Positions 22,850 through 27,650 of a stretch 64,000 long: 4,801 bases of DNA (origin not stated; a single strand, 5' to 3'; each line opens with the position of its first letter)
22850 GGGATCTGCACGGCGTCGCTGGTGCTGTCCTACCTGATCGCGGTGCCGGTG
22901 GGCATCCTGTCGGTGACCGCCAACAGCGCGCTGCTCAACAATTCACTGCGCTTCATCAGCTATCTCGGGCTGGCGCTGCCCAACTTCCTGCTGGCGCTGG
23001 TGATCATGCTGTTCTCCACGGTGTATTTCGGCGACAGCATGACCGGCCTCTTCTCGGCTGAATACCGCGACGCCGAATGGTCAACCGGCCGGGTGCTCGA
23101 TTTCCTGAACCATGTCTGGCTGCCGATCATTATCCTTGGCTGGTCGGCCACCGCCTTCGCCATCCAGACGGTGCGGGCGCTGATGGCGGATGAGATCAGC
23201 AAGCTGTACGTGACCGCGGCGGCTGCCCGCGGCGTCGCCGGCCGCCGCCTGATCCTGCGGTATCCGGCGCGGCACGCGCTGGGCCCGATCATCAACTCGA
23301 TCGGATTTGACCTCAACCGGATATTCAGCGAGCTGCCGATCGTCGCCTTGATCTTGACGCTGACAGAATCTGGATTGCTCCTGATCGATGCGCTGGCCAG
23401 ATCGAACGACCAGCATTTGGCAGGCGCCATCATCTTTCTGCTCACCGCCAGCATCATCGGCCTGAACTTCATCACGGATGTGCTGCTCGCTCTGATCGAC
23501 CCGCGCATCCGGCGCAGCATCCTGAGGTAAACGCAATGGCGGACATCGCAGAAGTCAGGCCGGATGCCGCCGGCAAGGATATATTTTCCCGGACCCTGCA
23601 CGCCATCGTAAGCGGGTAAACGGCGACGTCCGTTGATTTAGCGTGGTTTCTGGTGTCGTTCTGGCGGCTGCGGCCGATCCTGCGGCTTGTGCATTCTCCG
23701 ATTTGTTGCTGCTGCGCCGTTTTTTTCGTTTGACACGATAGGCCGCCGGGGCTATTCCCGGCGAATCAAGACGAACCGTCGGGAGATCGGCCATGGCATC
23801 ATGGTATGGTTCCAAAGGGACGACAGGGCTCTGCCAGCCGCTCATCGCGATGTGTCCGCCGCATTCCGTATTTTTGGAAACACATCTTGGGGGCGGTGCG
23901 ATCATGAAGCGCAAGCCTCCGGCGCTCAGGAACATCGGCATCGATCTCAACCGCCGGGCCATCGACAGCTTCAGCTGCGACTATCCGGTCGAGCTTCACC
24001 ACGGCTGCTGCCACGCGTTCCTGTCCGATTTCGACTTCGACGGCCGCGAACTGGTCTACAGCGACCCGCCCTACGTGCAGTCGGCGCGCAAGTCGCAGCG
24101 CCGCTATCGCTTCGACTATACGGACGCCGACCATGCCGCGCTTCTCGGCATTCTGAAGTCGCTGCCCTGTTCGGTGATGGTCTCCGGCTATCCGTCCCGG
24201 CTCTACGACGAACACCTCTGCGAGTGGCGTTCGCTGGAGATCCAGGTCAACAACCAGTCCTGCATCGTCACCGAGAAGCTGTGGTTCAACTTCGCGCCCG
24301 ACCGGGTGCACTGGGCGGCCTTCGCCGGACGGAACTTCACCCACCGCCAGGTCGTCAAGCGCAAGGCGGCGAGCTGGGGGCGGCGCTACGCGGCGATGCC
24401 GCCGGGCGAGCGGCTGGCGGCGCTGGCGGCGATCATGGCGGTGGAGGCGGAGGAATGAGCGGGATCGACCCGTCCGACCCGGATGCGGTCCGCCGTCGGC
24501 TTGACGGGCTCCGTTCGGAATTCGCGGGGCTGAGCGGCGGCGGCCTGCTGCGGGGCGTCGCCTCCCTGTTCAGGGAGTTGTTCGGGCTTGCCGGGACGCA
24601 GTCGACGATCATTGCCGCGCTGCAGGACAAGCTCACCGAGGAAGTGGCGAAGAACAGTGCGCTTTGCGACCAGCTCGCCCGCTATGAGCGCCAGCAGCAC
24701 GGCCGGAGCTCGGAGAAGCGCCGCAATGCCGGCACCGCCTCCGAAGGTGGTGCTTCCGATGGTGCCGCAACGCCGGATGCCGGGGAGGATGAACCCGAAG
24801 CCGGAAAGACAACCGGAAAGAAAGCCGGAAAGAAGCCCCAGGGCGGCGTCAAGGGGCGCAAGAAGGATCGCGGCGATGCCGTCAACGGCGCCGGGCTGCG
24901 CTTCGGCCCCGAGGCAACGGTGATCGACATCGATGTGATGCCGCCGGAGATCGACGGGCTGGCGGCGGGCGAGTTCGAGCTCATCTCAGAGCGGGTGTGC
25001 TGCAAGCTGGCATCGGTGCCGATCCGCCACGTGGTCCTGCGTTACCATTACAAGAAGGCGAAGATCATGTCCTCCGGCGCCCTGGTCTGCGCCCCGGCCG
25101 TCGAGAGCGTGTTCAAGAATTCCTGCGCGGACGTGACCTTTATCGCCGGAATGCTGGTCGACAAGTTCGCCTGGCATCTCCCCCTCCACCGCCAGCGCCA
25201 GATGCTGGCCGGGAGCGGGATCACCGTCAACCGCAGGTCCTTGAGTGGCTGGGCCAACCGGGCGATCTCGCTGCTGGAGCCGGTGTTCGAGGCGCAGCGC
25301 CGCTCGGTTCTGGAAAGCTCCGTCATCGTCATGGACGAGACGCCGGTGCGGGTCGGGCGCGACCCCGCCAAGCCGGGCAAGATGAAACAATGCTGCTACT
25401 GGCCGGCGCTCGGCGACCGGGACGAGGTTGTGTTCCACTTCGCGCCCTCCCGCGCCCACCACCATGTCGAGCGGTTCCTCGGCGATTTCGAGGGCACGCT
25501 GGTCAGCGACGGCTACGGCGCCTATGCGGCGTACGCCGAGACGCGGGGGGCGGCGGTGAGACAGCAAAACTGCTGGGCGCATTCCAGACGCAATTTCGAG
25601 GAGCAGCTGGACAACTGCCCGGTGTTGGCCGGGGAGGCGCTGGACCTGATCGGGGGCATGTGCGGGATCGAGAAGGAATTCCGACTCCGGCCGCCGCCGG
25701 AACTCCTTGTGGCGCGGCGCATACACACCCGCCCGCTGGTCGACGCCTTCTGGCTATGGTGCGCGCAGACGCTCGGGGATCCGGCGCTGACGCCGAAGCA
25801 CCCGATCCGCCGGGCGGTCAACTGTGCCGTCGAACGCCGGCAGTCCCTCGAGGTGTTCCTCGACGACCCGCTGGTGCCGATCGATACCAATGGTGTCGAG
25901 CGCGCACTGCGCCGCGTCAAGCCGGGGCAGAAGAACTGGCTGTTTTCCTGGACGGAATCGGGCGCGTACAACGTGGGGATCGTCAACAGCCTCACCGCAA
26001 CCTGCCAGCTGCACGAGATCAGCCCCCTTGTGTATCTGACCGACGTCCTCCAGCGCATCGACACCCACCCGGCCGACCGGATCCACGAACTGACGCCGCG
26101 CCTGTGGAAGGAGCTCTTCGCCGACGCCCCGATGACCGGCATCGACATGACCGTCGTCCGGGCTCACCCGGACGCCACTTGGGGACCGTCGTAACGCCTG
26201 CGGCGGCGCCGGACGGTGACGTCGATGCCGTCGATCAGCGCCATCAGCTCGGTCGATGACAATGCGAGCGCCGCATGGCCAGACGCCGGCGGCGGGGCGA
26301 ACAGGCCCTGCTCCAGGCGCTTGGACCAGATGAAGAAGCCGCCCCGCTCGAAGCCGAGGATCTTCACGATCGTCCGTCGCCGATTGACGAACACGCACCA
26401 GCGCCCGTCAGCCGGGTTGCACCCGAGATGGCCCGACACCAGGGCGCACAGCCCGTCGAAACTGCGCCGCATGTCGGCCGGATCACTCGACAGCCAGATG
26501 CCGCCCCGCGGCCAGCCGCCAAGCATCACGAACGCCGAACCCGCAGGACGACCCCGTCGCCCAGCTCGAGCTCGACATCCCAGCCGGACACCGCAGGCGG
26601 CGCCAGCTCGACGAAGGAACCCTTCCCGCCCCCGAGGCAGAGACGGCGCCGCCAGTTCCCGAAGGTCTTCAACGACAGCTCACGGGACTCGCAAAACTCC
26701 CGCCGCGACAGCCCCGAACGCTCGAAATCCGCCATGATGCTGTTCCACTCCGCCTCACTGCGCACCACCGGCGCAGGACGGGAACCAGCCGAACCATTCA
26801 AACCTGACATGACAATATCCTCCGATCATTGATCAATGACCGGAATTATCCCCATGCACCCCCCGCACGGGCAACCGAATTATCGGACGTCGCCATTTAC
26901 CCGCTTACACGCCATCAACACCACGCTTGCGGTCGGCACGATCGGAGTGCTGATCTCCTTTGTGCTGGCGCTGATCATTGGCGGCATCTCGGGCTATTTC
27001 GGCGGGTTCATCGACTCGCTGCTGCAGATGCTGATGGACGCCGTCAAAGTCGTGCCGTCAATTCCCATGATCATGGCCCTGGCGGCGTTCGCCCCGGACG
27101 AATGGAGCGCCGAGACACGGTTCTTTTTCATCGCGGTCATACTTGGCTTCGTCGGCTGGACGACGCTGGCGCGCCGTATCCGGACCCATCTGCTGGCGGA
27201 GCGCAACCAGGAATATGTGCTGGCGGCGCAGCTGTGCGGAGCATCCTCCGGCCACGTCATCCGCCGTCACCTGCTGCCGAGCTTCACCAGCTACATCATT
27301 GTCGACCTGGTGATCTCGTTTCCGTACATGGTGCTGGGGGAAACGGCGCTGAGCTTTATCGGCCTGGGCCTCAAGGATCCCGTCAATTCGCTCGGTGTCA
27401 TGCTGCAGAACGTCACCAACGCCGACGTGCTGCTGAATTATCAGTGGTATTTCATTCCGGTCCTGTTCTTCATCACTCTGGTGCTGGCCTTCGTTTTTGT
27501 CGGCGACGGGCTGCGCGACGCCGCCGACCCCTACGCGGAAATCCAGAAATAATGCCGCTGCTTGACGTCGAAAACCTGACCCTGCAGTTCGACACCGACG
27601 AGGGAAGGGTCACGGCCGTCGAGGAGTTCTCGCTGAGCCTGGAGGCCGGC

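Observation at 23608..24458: Dam-like adenine methyltransferase carried as IS cargo and translationally coupled to the transposase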

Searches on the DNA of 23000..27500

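Call 84: search_rna_families(source=window, start=23000, end=27500, threshold=evalue, max_evalue=1)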
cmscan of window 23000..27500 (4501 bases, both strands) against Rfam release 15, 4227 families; matches with E-value up to 1: 0.
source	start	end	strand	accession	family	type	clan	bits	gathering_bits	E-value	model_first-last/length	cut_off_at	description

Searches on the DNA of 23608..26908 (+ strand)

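Call 8: search_dna_similar(query=window:23608-26908:+, collection=plasmids, mode=near, max_rows=30)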
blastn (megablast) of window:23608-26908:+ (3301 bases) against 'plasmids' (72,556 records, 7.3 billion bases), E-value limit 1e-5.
No match.

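Call 89: search_rna_families(source=L027, start=7400, end=9700, threshold=gathering)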
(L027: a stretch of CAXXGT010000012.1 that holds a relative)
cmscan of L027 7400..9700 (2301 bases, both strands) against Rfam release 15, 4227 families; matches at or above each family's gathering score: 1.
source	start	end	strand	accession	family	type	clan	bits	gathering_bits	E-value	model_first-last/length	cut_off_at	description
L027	7625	7847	+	RF02005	group-II-D1D4-6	Intron;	CL00102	157.2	49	9.5e-47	1-225/225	no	Group II catalytic intron D1-D4-6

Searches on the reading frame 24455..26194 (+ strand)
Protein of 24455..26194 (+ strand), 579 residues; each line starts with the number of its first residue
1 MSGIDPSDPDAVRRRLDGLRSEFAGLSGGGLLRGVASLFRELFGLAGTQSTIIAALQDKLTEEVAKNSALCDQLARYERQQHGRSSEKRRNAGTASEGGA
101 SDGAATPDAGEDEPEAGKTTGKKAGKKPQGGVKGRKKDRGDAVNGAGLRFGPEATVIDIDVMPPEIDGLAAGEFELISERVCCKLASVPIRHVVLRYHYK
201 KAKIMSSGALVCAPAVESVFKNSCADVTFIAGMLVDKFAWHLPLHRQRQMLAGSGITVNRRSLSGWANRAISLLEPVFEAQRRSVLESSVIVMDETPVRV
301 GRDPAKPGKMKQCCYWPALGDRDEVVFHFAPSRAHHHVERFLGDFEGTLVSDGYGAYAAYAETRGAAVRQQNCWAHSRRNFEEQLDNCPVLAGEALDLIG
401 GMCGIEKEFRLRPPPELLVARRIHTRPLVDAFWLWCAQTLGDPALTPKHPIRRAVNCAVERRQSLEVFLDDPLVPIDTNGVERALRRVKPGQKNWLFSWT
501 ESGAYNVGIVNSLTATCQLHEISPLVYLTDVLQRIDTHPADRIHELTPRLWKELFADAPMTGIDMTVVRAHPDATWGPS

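Call 3: search_protein_families(library=pfam, proteins=[window:24455-26194:+], max_evalue=0.1)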
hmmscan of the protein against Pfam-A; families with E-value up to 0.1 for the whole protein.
window:24455-26194:+ (579 aa): 3 families
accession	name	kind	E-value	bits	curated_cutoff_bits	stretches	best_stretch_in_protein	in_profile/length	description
PF03050.20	DDE_Tnp_IS66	-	5.6e-75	252.8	23.1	1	224-504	3-282/284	Transposase IS66 family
PF13817.11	DDE_Tnp_IS66_C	-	1.9e-11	44.4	30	1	512-548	1-38/39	IS66 C-terminal element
PF13007.12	LZ_Tnp_IS66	-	0.0059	17.7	22.9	1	70-127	2-60/71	Transposase C of IS166 homeodomain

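Call 4: search_protein_families(library=ncbifam, proteins=[window:24455-26194:+], max_evalue=0.1)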
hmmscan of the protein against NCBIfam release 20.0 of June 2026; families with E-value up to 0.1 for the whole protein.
window:24455-26194:+ (579 aa): 2 families
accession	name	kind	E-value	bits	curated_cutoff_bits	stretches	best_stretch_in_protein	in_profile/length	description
NF033517.1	transpos_IS66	equivalog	2.2e-93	313.4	180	1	154-535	16-387/387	IS66 family transposase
NF041731.2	transpos_ISH6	equivalog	0.0046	15.8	240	0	465-507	352-395/414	ISH6 family transposase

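Call 34: search_dna_similar(query=window:24455-26194:+, collection=plasmids, mode=protein, max_rows=25)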
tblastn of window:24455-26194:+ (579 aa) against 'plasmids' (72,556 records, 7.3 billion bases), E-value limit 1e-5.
The search stops at 5000 records and this limit was reached: more records match than are counted here, and every count below describes the 5000 best-scoring records only.
Records with a match: at least 5000; places in all: 11257; records where one place covers at least 80% of the query: 15.
Best place of each record, by identity: <60% 5000.
By first word of the organism name: Escherichia 2127; Klebsiella 1156; Salmonella 170; Acinetobacter 163; Enterobacter 136; Citrobacter 123; Pseudomonas 120; Rhizobium 105; Shigella 105; Sinorhizobium 92; and 139 more.
By predicted mobility (MOB-suite, as given by PLSDB): conjugative 3030; non-mobilizable 1209; mobilizable 761.
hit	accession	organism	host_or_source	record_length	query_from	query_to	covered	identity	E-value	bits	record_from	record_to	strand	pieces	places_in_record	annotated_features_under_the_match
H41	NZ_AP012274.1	Thiolapillus brandeum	-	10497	50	560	88%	41.1%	4e-104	352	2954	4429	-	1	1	IS66 family transposase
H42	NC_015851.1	Acidithiobacillus caldus SM-1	-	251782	40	560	90%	39.9%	1e-100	342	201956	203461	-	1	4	IS66 family transposase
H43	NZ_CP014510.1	Burkholderia sp. PAMC 28687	Usnea,single cell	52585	54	560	88%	39.5%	1e-90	313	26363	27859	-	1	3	IS66 family transposase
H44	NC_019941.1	Thioflavicoccus mobilis 8321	flat, laminated microbial mat in a salt ...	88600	61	557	86%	39.5%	1e-90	313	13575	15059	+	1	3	IS66 family transposase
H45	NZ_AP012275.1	Thiolapillus brandeum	-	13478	50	547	86%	39.2%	9e-97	330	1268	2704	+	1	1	IS66 family transposase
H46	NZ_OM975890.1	Klebsiella pneumoniae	-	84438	143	560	72%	45.6%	3e-104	352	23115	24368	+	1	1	IS66-like element ISSpu21 family transposase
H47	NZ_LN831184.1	Vibrio cholerae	New Delhi seepage water sample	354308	51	562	88%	37.1%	1e-91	316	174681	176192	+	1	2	IS66 family transposase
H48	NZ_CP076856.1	Shewanella decolorationis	sludge,sludge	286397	143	560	72%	45.4%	6e-104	351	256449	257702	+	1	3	IS66 family transposase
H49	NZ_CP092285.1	Marinobacter sp. M3C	-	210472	143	573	74%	43.9%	1e-82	333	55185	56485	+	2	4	none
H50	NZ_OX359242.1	Alteromonas macleodii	-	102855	62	555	85%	38.2%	1e-94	324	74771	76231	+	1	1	IS66 family transposase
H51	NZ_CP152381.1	Marinobacter sp. SBY-1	mixed culture,aerobic biological filter ...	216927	143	573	74%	43.2%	5e-97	331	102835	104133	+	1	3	IS66 family transposase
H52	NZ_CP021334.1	Marinobacter salarius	pure culture,Lava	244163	143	573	74%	43.2%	5e-97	331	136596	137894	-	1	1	IS66 family transposase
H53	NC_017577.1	Shewanella baltica OS117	-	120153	59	562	87%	36.9%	1e-92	318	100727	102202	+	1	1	IS66 family transposase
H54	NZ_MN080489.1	Klebsiella pneumoniae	-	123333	159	560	69%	45.7%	1e-100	342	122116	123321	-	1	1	none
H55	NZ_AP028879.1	Marinobacter nanhaiticus D15-8W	cell culture,sediment of the South ...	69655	143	573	74%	42.3%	5e-96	328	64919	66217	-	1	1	IS66 family transposase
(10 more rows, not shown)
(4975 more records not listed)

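Call 36: get_annotated_region(hit=H41, flank=2500)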
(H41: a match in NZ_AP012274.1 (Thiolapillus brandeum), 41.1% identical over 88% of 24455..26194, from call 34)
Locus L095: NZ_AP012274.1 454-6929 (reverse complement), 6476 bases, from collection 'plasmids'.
description: Thiolapillus brandeum strain Hiromi 1 plasmid pTBH10, complete sequence
organism: Thiolapillus brandeum (NCBI taxid 1076588)
taxonomy: Bacteria; Pseudomonadota; Gammaproteobacteria; Chromatiales; Sedimenticolaceae; Thiolapillus; Thiolapillus brandeum
host: -; source: -; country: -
typing (MOB-suite, as given by PLSDB): non-mobilizable
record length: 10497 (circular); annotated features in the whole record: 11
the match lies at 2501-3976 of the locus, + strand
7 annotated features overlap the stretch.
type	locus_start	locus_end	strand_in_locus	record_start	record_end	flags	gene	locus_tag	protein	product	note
CDS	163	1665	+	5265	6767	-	istA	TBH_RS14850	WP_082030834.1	IS21 family transposase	-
CDS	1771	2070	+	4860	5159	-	-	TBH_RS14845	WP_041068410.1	hypothetical protein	-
CDS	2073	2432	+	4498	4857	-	tnpB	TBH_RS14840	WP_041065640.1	IS66 family insertion sequence element accessory protein TnpB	-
CDS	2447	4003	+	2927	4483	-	-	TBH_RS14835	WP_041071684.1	IS66 family transposase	-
CDS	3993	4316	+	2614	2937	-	-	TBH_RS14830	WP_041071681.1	hypothetical protein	-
CDS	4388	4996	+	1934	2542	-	-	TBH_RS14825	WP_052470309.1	IS110 family transposase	-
CDS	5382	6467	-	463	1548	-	-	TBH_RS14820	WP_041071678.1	IS5 family transposase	-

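Call 37: get_annotated_region(hit=H42, flank=2500)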
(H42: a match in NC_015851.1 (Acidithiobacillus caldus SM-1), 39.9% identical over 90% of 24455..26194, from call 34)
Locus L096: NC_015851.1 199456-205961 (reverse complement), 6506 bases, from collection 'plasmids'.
description: Acidithiobacillus caldus SM-1 megaplasmid, complete sequence
organism: Acidithiobacillus caldus SM-1 (NCBI taxid 990288)
taxonomy: Bacteria; Pseudomonadota; Acidithiobacillia; Acidithiobacillales; Acidithiobacillaceae; Acidithiobacillus; Acidithiobacillus caldus; Acidithiobacillus caldus SM-1
host: -; source: -; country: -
typing (MOB-suite, as given by PLSDB): non-mobilizable
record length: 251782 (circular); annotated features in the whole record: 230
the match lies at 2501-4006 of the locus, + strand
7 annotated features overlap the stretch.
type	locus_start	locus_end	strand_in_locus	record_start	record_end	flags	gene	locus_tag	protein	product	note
CDS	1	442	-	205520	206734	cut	-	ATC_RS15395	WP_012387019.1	ISL3-like element ISAtc1 family transposase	GO:0006313 - DNA transposition [Evidence IEA]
CDS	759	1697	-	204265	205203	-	-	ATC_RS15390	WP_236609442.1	reverse transcriptase domain-containing protein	-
CDS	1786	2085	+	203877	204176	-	-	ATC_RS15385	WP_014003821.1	hypothetical protein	-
CDS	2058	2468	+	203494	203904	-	tnpB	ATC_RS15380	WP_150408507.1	IS66 family insertion sequence element accessory protein TnpB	-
CDS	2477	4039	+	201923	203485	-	-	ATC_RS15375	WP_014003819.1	IS66 family transposase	-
CDS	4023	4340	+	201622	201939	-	-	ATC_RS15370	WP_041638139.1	hypothetical protein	-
CDS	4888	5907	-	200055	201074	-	-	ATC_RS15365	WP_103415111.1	IS5 family transposase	-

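Call 81: search_protein_families(library=pfam, proteins=[L095:2447-4003:+, L096:2477-4039:+], max_evalue=0.05)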
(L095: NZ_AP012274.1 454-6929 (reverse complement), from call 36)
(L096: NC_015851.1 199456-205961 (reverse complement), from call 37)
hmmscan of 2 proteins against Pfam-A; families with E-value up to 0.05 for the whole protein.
L095:2447-4003:+ (518 aa): 3 families
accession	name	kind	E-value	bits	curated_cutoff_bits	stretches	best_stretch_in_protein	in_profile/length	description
PF03050.20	DDE_Tnp_IS66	-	1.8e-87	293.8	23.1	1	175-455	2-283/284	Transposase IS66 family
PF13817.11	DDE_Tnp_IS66_C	-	3.2e-14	53.3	30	1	462-498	1-38/39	IS66 C-terminal element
PF13007.12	LZ_Tnp_IS66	-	2.2e-09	38.3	22.9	1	32-90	2-59/71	Transposase C of IS166 homeodomain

L096:2477-4039:+ (520 aa): 3 families
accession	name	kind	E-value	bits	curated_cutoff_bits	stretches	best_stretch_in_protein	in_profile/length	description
PF03050.20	DDE_Tnp_IS66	-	1.6e-86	290.7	23.1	1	175-455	2-283/284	Transposase IS66 family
PF13817.11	DDE_Tnp_IS66_C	-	4.3e-13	49.6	30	1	462-498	1-38/39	IS66 C-terminal element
PF13007.12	LZ_Tnp_IS66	-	3.9e-09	37.6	22.9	1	32-90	2-59/71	Transposase C of IS166 homeodomain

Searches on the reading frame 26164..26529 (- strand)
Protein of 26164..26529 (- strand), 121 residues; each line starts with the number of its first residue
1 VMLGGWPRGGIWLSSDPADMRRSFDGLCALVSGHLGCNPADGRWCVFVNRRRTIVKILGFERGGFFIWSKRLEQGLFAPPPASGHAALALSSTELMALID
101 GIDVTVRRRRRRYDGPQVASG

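Call 3: search_protein_families(library=pfam, proteins=[window:26164-26529:-], max_evalue=0.1)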
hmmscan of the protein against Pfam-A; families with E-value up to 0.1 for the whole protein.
window:26164-26529:- (121 aa): 1 family
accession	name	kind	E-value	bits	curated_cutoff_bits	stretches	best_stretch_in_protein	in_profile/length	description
PF05717.18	TnpB_IS66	-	1e-26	93.2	26.6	1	11-106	3-98/101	IS66 Orf2 like protein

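Call 4: search_protein_families(library=ncbifam, proteins=[window:26164-26529:-], max_evalue=0.1)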
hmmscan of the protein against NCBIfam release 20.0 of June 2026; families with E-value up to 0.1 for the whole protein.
window:26164-26529:- (121 aa): 1 family
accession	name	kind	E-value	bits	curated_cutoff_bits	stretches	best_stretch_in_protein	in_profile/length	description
NF033819.0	IS66_TnpB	equivalog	7.2e-25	86.7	50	1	11-101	1-90/90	IS66 family insertion sequence element accessory protein TnpB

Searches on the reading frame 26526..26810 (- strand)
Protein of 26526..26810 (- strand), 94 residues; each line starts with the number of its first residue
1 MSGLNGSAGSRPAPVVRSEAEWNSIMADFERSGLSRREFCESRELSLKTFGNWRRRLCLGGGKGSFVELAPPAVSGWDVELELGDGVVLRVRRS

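Call 3: search_protein_families(library=pfam, proteins=[window:26526-26810:-], max_evalue=0.1)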
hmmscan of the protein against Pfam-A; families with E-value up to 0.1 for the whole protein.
window:26526-26810:- (94 aa): 0 families

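Call 4: search_protein_families(library=ncbifam, proteins=[window:26526-26810:-], max_evalue=0.1)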
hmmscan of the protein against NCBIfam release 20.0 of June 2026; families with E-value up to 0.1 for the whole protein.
window:26526-26810:- (94 aa): 1 family
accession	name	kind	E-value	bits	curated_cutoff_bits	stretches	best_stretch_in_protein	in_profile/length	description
NF047593.1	IS66_ISAeme5_TnpA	equivalog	1e-14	54.8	28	1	18-91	2-79/79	IS66 family insertion sequence element accessory protein TnpA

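Call 41: search_protein_families(library=phrogs, proteins=[window:26526-26810:-], max_evalue=0.01)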
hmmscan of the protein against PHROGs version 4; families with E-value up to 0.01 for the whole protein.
window:26526-26810:- (94 aa): 0 families
